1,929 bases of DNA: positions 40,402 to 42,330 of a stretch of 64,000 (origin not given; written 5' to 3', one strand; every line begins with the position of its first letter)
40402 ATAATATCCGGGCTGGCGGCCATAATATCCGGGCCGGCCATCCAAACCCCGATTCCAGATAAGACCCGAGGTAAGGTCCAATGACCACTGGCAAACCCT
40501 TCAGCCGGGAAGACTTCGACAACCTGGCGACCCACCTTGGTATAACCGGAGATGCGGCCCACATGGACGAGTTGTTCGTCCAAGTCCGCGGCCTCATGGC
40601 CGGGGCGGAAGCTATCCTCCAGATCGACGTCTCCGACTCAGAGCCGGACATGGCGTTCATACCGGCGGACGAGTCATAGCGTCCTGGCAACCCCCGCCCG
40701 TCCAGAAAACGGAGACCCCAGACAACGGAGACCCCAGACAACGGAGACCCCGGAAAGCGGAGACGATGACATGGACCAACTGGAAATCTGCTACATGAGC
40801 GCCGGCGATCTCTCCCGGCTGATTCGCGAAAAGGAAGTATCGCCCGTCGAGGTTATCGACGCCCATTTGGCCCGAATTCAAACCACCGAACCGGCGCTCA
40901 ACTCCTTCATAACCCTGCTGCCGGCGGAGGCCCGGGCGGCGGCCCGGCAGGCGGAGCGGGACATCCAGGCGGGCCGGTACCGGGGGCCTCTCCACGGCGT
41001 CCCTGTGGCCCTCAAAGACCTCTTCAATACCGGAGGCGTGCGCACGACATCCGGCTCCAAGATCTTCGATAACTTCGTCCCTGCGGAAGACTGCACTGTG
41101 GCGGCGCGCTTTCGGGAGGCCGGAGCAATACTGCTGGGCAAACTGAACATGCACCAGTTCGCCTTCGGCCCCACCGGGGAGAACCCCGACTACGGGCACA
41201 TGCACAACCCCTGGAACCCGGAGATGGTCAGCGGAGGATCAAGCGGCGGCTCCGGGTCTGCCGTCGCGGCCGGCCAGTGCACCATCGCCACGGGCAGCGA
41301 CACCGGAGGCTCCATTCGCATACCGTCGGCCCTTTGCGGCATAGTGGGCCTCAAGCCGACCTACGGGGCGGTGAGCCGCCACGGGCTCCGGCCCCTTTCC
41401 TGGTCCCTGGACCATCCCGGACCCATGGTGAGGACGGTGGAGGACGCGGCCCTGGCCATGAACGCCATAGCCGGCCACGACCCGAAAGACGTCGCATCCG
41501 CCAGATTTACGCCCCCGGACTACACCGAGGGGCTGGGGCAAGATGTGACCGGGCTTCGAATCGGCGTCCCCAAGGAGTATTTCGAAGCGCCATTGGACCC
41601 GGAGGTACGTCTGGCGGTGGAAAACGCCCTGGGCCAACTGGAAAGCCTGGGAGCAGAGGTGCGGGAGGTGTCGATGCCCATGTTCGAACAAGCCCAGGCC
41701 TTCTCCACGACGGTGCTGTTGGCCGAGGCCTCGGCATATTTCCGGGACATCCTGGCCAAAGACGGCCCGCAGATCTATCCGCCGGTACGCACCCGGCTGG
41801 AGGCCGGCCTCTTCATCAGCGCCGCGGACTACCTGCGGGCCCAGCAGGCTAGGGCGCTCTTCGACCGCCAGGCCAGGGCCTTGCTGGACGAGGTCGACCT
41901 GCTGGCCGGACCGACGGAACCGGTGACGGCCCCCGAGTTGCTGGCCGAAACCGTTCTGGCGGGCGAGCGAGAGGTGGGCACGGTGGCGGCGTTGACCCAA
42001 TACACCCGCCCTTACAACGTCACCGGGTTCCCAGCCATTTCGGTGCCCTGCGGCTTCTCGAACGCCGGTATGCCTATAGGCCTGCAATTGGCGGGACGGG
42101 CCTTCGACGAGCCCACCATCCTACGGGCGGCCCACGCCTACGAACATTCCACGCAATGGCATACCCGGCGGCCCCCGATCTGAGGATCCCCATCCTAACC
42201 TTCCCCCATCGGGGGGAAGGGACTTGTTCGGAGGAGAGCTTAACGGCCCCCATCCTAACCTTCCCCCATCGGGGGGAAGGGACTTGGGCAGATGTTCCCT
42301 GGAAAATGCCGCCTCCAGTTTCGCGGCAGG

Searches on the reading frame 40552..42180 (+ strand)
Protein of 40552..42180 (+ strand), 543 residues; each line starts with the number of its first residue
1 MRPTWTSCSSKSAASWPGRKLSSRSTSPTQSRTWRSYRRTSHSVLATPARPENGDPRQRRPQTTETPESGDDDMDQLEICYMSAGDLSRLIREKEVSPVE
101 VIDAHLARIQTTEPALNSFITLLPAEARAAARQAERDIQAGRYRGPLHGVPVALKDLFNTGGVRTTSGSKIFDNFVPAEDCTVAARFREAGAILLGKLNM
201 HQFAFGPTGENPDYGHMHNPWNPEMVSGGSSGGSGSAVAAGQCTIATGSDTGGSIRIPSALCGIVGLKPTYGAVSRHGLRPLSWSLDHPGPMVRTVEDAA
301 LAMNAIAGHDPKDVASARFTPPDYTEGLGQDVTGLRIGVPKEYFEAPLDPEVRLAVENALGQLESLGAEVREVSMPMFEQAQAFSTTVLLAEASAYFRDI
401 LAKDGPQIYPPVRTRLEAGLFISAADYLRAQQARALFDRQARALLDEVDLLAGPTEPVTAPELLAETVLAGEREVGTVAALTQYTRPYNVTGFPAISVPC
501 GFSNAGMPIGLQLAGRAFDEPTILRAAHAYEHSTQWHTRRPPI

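Call 89: search_protein_families(library=pfam, proteins=[window:40552-42180:+], max_evalue=0.00001)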
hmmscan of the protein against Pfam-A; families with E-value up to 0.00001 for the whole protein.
window:40552-42180:+ (543 aa): 1 family
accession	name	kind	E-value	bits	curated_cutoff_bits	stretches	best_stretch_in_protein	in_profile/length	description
PF01425.27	Amidase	-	2.9e-128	429.1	27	1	100-524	1-445/445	Amidase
